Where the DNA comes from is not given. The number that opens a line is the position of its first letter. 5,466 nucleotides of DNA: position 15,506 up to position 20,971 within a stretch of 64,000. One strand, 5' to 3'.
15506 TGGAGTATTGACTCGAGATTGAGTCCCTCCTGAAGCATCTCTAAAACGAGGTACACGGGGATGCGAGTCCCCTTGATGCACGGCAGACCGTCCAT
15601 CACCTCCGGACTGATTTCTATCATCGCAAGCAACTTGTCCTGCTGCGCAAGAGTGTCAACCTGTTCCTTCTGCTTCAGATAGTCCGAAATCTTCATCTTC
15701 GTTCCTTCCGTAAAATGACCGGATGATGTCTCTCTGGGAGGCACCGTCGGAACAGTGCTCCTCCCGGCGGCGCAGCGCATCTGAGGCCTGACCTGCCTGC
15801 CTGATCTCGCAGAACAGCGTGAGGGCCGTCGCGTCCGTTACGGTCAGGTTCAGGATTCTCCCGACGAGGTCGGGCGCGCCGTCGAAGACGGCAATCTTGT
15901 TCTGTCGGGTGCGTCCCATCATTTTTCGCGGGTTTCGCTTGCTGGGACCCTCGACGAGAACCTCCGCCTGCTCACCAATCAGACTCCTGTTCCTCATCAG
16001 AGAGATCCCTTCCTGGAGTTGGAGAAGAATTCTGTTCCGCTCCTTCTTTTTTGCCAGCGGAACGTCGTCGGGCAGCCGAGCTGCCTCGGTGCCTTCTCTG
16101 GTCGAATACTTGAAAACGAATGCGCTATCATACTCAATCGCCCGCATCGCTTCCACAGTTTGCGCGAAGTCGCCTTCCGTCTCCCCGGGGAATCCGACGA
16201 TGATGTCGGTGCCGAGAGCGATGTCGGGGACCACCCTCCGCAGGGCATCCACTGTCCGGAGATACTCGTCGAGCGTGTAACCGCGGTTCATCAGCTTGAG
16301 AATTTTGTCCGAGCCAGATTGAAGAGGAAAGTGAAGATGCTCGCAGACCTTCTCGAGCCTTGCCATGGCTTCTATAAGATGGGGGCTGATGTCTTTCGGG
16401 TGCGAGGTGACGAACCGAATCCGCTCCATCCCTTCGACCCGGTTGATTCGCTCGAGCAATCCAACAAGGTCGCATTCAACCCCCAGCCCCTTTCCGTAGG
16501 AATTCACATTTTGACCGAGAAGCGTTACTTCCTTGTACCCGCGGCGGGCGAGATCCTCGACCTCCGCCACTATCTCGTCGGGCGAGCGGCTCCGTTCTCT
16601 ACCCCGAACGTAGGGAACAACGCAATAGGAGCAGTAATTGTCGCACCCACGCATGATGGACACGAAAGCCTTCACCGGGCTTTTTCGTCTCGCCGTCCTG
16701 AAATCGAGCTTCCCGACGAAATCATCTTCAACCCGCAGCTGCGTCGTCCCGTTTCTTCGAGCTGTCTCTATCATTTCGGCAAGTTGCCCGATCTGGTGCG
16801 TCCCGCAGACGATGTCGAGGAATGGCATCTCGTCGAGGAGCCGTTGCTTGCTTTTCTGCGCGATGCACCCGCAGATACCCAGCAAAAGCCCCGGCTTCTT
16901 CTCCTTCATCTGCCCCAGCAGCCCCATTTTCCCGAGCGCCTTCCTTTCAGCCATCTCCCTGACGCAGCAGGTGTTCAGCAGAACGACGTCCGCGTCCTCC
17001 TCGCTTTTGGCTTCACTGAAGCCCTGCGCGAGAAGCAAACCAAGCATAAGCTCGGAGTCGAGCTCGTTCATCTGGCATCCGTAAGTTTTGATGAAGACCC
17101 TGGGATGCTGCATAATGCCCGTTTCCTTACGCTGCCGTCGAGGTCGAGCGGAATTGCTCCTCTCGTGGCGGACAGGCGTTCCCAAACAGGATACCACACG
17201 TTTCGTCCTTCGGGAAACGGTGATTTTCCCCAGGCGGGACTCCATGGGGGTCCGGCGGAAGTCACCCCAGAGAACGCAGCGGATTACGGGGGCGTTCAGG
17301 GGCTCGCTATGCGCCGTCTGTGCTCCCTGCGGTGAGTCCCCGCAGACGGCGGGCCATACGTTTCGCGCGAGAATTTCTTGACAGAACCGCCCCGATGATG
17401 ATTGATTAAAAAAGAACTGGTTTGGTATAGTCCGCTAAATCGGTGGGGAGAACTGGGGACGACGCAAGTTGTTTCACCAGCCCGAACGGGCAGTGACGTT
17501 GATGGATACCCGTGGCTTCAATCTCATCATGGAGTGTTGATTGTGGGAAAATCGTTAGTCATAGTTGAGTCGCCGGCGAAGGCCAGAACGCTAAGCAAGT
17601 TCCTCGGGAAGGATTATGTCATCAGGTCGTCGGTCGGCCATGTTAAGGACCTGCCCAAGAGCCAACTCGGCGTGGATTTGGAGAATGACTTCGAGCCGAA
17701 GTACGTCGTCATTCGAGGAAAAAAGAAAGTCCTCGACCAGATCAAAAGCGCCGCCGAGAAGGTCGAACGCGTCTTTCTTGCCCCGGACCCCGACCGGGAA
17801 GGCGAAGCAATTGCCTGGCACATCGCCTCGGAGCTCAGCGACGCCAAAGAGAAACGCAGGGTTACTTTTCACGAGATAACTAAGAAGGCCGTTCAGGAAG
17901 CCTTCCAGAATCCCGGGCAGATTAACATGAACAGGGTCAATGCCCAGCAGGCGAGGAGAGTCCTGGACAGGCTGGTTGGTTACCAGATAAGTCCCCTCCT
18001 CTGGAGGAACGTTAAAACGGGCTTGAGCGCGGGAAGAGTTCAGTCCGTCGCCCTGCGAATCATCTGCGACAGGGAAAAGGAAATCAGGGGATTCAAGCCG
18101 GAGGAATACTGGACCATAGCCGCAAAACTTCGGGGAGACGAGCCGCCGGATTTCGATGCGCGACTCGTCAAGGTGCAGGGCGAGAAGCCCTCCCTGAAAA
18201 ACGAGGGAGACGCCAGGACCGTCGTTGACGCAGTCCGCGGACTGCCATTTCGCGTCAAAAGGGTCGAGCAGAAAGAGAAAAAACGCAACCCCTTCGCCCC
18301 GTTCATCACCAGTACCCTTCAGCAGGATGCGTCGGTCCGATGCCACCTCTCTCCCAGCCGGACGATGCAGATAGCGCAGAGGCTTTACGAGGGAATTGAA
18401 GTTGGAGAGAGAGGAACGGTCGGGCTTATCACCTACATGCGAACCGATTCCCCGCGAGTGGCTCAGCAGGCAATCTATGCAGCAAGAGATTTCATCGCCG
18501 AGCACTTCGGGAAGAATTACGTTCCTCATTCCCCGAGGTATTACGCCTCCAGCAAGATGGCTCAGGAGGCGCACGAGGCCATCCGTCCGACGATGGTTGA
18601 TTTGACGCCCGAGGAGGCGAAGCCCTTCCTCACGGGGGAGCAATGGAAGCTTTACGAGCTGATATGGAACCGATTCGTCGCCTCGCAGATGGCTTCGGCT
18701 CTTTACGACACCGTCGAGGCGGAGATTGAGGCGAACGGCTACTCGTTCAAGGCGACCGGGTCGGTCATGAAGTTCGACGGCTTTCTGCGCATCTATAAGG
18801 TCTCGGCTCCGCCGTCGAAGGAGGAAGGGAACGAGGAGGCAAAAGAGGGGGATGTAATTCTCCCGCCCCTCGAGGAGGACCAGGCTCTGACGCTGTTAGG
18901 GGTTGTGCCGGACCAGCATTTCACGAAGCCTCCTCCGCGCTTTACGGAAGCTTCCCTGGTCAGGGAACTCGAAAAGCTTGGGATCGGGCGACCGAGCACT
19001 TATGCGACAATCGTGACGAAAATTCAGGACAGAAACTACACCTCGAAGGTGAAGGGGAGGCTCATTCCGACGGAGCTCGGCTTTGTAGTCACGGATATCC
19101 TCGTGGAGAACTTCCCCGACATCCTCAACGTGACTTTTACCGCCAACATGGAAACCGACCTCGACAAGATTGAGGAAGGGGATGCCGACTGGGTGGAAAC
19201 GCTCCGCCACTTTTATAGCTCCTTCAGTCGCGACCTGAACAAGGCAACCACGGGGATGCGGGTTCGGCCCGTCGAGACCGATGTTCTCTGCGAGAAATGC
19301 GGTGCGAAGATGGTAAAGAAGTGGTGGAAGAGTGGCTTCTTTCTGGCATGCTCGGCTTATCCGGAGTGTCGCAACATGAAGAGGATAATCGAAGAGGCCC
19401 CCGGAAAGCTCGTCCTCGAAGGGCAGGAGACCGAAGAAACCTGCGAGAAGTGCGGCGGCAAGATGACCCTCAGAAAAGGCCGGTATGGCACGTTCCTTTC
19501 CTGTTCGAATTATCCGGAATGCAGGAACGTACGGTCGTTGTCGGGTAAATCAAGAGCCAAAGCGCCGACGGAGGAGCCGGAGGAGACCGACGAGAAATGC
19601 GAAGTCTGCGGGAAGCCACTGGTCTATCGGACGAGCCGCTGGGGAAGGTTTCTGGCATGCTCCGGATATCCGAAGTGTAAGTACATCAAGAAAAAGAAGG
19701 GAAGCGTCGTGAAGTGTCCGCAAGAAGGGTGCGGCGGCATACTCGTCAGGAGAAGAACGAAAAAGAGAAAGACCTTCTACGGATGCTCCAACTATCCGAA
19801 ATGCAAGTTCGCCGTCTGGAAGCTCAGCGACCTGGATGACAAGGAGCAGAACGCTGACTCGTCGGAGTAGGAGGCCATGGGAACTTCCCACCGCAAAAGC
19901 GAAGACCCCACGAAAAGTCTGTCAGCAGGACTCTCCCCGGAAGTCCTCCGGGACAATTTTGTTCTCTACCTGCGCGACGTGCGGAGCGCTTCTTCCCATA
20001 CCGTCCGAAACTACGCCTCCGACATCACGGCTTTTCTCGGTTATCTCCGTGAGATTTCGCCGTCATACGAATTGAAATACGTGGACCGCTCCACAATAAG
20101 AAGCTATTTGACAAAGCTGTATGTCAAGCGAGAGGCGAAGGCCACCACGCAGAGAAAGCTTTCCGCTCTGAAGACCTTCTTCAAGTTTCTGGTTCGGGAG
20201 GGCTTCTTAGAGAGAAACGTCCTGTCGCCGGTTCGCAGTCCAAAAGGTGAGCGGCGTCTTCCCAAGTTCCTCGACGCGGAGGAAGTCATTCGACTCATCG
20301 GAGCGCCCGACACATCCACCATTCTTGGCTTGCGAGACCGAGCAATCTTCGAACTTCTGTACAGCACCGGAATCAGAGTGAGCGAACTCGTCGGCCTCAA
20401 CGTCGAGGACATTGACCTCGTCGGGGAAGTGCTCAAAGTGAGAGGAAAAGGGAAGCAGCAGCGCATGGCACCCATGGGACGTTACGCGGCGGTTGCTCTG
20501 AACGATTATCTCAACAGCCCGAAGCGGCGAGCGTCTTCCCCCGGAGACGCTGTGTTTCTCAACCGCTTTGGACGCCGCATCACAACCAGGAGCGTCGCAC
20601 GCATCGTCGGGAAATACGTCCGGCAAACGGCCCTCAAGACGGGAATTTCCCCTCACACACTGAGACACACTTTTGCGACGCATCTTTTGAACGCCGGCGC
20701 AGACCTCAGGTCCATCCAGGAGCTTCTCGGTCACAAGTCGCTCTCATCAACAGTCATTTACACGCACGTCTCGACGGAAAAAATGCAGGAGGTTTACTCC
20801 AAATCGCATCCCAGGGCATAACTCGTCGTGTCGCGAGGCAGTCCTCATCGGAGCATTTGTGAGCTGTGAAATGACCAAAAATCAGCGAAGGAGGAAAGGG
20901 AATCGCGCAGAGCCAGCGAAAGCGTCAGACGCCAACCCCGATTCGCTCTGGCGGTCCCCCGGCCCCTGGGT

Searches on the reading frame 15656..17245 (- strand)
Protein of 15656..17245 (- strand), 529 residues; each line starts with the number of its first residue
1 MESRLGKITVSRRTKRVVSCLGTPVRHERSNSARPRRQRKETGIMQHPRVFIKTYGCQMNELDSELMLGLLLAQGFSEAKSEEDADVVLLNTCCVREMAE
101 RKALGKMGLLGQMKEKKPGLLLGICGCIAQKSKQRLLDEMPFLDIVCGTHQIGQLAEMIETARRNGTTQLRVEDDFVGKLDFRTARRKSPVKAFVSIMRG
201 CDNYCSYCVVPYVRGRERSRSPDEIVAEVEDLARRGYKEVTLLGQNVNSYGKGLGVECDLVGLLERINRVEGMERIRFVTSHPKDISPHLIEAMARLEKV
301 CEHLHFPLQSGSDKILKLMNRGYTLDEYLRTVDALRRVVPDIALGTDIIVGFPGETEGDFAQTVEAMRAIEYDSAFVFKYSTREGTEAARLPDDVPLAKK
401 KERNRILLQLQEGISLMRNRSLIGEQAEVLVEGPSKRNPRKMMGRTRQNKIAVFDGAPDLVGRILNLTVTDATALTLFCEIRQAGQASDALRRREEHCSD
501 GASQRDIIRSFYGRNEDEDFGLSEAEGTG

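Call 86: search_protein_families(library=pfam, proteins=[window:15656-17245:-], max_evalue=0.00001)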
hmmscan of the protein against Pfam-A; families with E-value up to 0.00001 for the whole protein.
window:15656-17245:- (529 aa): 3 families
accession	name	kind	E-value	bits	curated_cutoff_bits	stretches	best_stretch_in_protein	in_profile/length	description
PF04055.27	Radical_SAM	-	3.8e-33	115.5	29.5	1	195-365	1-164/166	Radical SAM superfamily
PF00919.26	UPF0004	-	2.1e-28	98.7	27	1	49-148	1-98/98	Uncharacterized protein family UPF0004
PF01938.26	TRAM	-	8.9e-09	35.5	21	1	421-478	2-57/61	TRAM domain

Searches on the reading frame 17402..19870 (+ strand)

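Call 67: search_protein_families(library=pfam, proteins=[window:17402-19870:+], max_evalue=0.001)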
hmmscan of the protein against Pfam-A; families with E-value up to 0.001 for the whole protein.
window:17402-19870:+ (822 aa): 4 families
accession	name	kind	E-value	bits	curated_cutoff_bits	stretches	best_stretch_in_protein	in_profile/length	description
PF01131.25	Topoisom_bac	-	2.6e-126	422.4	35.1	1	174-601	2-410/411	DNA topoisomerase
PF01396.24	Zn_ribbon_Top1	-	1.7e-53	178.6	32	4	679-713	2-36/39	Topoisomerase DNA binding C4 zinc finger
PF01751.28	Toprim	-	1.8e-21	76.6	23.1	1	52-159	2-96/96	Toprim domain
PF13408.12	Zn_ribbon_recom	-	1.5e-06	28.9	25.3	0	770-801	6-39/58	Recombinase zinc beta ribbon domain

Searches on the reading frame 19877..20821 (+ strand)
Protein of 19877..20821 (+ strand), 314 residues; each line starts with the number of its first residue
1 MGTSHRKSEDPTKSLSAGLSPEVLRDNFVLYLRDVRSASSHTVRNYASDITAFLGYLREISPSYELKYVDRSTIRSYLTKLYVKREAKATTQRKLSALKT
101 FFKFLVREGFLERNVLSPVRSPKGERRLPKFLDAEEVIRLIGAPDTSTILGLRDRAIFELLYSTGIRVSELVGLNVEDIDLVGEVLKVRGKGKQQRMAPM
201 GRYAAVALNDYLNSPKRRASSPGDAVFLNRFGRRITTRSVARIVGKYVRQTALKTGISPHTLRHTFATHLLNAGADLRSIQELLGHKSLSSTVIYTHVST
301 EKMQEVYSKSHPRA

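Call 67: search_protein_families(library=pfam, proteins=[window:19877-20821:+], max_evalue=0.001)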
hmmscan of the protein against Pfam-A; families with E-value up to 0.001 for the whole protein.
window:19877-20821:+ (314 aa): 3 families
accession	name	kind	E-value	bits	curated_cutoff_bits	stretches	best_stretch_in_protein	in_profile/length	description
PF00589.27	Phage_integrase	-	2.9e-48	164.3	27.1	1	130-301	1-171/172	Phage integrase family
PF02899.23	Phage_int_SAM_1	-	1.3e-17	64.3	22.3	1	27-109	3-83/83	Phage integrase, N-terminal SAM-like domain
PF13495.12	Phage_int_SAM_4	-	3.8e-06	27.7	27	1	24-106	1-79/85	Phage integrase, N-terminal SAM-like domain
